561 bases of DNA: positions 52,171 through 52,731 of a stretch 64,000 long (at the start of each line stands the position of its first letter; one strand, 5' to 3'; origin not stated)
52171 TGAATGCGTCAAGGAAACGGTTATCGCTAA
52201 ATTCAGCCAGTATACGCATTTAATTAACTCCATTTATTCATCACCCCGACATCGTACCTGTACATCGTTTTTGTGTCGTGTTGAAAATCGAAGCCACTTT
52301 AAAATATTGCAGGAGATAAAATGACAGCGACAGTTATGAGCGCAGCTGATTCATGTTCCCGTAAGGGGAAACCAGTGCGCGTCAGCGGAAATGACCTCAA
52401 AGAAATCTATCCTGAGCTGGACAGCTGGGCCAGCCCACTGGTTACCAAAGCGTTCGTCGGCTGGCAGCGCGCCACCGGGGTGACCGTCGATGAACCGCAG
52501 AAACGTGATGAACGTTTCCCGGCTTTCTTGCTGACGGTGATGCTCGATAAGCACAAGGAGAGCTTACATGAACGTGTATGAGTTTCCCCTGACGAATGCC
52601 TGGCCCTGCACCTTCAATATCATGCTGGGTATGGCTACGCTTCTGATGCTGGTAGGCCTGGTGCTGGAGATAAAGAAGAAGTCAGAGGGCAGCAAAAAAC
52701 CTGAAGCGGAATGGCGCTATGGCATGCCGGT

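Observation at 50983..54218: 3.2-kb cargo block of seven ORFs inserted between traW and traU, marked by a diverged duplicate of the traW 3' end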

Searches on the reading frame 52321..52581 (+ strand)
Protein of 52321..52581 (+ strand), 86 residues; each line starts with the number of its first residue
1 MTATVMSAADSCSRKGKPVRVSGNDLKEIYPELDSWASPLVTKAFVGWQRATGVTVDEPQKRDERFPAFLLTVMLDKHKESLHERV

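Call 8: search_protein_families(library=pfam, proteins=[window:52321-52581:+], max_evalue=1)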
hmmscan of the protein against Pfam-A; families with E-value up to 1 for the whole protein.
window:52321-52581:+ (86 aa): 0 families

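Call 9: search_protein_families(library=ncbifam, proteins=[window:52321-52581:+], max_evalue=1)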
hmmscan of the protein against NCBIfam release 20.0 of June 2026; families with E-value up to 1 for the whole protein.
window:52321-52581:+ (86 aa): 0 families

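Call 10: search_protein_families(library=padloc, proteins=[window:52321-52581:+], max_evalue=1)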
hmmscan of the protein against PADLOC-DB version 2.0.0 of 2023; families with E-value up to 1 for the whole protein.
window:52321-52581:+ (86 aa): 0 families

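Call 33: search_protein_families(library=phrogs, proteins=[window:52321-52581:+], max_evalue=0.1)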
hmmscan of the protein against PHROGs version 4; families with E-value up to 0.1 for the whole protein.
window:52321-52581:+ (86 aa): 0 families

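Call 47: search_solved_structures(query=A6, max_evalue=10)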
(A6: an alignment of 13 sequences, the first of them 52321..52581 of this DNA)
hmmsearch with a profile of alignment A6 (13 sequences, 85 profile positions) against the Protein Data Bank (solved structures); distinct sequences matched with E-value up to 10: 0.
